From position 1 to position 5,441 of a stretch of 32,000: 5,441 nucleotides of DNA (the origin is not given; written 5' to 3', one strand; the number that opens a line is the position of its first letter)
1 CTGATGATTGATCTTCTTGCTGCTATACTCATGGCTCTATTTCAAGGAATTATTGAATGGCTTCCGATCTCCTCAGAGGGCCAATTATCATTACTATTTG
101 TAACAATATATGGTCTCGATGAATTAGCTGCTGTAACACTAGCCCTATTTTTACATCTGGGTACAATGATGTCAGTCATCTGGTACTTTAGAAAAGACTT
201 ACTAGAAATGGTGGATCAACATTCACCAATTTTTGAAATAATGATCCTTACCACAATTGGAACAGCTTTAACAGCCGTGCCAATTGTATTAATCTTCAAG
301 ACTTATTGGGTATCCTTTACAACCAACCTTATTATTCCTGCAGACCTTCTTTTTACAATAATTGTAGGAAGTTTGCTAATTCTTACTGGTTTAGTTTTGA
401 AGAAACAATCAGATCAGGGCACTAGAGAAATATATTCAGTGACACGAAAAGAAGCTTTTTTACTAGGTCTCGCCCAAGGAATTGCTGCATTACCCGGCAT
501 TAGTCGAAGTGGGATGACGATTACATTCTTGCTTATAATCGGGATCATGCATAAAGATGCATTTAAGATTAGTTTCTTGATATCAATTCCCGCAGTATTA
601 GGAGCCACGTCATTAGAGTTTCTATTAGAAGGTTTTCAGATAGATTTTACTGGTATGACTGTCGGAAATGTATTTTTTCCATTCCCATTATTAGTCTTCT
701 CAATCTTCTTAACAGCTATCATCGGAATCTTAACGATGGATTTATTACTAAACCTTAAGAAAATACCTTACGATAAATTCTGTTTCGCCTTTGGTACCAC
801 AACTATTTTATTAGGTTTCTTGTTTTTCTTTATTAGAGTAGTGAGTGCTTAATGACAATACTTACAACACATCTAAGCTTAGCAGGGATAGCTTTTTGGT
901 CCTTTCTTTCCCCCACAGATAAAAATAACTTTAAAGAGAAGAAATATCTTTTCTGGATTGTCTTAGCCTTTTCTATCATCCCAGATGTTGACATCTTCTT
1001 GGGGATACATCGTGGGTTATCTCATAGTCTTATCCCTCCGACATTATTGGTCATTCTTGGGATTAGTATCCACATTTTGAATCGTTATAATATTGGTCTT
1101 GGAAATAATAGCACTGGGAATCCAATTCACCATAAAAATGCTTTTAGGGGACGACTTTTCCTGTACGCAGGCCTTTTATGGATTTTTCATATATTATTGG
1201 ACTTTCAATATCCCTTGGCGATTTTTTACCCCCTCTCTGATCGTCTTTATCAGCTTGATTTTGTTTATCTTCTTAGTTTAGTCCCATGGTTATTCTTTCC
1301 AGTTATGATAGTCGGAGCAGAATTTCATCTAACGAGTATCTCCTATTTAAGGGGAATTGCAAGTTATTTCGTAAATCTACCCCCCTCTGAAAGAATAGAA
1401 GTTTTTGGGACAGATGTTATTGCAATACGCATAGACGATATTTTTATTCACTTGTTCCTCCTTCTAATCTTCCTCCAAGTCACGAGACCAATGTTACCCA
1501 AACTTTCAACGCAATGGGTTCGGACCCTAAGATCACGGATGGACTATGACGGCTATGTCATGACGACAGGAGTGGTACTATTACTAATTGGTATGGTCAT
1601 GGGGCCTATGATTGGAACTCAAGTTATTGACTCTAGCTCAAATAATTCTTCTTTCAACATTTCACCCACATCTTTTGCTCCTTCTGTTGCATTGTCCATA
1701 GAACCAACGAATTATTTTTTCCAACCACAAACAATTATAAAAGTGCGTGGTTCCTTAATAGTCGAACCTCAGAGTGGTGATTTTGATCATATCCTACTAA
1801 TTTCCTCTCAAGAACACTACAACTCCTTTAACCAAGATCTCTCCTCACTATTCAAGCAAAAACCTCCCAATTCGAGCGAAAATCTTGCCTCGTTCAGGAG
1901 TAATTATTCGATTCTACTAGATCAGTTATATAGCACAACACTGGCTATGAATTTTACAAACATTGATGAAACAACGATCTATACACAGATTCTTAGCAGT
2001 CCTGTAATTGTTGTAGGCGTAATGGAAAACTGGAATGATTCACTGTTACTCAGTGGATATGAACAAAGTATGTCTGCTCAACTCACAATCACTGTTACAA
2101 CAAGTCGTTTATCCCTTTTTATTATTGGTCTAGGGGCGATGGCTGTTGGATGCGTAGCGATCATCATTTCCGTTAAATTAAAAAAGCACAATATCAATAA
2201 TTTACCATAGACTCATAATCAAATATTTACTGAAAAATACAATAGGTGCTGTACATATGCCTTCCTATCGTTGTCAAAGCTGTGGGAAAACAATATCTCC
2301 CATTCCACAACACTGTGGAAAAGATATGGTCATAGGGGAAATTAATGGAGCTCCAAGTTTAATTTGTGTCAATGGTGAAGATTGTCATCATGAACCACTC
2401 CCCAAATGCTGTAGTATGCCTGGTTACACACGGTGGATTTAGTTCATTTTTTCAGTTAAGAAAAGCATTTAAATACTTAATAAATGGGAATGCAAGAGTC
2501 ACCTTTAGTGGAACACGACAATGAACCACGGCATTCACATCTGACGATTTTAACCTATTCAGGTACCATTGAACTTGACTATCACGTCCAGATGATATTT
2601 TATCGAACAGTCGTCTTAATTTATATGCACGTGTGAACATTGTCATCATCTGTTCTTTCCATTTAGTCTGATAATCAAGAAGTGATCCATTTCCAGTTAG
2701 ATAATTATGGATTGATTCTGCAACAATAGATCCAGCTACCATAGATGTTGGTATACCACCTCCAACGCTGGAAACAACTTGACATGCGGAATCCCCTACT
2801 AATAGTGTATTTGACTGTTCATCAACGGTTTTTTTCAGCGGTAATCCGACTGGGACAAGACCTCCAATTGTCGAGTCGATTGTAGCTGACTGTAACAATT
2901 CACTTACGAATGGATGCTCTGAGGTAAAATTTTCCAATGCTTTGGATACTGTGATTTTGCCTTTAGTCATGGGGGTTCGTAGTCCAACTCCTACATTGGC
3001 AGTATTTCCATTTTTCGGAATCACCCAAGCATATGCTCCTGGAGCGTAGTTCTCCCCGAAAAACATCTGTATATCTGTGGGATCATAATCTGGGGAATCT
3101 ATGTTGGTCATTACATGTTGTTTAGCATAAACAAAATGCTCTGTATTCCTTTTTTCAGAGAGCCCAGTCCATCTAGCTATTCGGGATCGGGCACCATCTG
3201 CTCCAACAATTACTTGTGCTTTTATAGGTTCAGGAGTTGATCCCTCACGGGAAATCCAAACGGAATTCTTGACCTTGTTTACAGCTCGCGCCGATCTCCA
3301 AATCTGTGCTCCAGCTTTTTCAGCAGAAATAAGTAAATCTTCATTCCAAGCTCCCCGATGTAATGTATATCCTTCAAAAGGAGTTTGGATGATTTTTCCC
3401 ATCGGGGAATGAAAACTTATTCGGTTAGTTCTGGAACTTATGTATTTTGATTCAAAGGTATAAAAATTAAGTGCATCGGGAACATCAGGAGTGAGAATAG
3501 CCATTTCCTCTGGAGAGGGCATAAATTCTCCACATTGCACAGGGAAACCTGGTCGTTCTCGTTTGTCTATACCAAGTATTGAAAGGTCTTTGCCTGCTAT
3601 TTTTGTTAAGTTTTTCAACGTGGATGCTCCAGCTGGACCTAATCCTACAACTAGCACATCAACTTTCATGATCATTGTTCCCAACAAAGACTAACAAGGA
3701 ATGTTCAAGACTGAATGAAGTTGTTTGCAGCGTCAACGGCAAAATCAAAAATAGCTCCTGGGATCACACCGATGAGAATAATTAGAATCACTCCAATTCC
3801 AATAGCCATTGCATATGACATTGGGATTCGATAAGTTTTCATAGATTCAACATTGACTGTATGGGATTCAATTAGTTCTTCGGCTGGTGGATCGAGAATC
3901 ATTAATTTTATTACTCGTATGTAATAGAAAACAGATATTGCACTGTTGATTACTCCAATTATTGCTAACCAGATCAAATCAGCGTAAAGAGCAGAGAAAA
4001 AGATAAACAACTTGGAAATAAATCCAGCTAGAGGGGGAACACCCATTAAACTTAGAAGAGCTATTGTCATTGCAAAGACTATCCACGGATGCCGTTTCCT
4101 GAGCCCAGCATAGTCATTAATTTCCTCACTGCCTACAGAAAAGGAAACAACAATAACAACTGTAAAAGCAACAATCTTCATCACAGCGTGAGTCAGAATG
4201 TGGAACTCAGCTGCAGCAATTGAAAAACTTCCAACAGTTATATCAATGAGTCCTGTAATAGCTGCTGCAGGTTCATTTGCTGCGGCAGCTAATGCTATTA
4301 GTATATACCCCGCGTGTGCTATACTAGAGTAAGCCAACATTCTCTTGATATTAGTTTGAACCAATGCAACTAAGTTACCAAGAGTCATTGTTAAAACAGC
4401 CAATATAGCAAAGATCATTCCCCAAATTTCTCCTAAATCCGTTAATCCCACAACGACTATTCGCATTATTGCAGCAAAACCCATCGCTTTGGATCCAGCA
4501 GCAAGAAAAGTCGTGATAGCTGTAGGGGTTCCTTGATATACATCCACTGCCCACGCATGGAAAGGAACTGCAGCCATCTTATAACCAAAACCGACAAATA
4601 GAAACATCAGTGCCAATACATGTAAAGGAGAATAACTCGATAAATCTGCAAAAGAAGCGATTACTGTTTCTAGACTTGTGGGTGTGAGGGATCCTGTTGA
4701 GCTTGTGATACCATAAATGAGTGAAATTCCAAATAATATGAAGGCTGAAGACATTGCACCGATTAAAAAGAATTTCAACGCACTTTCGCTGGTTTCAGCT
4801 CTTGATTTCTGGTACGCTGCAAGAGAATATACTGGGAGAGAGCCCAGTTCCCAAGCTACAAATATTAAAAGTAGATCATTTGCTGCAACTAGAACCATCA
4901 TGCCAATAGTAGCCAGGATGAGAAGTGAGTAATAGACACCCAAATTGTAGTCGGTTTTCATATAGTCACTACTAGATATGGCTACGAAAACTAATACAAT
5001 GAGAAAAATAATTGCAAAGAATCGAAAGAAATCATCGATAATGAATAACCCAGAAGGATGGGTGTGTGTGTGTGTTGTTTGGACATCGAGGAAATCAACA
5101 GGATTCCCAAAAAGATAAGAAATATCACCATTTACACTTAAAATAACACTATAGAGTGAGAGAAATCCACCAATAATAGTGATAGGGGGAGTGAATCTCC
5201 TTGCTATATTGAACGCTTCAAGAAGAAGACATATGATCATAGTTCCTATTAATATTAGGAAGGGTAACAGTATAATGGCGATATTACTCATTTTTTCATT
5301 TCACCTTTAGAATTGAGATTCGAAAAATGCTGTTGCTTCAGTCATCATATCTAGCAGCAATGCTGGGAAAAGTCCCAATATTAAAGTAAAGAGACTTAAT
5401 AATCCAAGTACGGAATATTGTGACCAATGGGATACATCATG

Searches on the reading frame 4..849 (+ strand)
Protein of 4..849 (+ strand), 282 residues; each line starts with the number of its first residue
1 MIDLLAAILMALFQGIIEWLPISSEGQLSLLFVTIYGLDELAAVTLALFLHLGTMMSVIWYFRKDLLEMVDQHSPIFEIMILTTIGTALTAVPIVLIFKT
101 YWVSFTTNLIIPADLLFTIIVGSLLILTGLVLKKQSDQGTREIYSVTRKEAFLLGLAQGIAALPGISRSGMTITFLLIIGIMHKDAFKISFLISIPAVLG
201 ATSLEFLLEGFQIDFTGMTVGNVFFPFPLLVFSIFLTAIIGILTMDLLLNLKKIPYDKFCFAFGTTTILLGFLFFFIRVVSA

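Call 64: search_protein_families(library=pfam, proteins=[window:4-849:+])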
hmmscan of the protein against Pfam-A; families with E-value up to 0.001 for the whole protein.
window:4-849:+ (282 aa): 1 family
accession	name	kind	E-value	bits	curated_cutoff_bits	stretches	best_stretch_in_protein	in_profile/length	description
PF02673.24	BacA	-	4.5e-41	141.7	33.4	1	7-252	1-239/257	Bacitracin resistance protein BacA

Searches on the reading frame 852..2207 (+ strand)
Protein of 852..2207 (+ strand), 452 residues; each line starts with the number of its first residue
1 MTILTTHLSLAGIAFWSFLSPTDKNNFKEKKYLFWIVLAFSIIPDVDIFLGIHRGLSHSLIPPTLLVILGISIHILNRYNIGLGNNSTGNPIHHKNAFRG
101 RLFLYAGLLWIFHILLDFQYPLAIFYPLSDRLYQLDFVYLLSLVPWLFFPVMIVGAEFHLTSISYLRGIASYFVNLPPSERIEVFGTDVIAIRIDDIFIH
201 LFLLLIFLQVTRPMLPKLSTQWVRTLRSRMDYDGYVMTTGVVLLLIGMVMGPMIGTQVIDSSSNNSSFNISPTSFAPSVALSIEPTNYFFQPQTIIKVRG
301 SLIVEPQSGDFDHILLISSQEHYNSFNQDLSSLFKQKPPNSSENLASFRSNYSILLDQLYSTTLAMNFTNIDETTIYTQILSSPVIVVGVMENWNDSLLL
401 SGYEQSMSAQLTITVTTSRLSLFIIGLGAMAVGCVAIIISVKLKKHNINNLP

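Call 64: search_protein_families(library=pfam, proteins=[window:852-2207:+])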
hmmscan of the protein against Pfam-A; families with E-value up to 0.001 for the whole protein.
window:852-2207:+ (452 aa): 1 family
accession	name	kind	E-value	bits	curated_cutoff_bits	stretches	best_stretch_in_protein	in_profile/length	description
PF04307.19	YdjM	-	2.9e-08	33.9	29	1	1-149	1-139/176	YdjM inner membrane protein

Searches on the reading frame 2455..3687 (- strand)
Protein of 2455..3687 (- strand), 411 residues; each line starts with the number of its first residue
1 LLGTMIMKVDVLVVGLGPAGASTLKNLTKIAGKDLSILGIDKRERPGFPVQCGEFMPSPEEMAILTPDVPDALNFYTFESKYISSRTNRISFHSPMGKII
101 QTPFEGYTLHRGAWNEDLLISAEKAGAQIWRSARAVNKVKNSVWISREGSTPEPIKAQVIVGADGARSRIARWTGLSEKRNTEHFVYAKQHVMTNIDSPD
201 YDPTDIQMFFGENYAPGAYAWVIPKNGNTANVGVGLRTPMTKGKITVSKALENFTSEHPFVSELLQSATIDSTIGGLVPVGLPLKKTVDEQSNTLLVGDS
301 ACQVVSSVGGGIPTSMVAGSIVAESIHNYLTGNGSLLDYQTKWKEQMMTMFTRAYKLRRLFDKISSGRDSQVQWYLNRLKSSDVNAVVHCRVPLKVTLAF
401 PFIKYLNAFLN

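Call 4: search_protein_families(library=pfam, proteins=[window:2455-3687:-])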
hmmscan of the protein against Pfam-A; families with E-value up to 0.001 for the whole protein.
window:2455-3687:- (411 aa): 3 families
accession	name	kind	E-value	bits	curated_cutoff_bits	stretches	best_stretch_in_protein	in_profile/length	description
PF22578.2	GGR_cat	-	2.8e-14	53.2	27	1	188-263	5-74/88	Geranylgeranyl reductase catalytic domain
PF01494.25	FAD_binding_3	-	3e-08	33.7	22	1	117-335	105-327/349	FAD binding domain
PF01266.30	DAO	-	0.00017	21.7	27.9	0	110-287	147-322/353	FAD dependent oxidoreductase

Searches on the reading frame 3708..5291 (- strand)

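Call 4: search_protein_families(library=pfam, proteins=[window:3708-5291:-])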
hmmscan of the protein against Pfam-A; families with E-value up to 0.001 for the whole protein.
window:3708-5291:- (528 aa): 1 family
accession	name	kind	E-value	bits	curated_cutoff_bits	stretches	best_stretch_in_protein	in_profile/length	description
PF00361.26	Proton_antipo_M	-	7.9e-68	229.2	21.5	1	137-453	1-294/294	NADH:quinone oxidoreductase/Mrp antiporter, TM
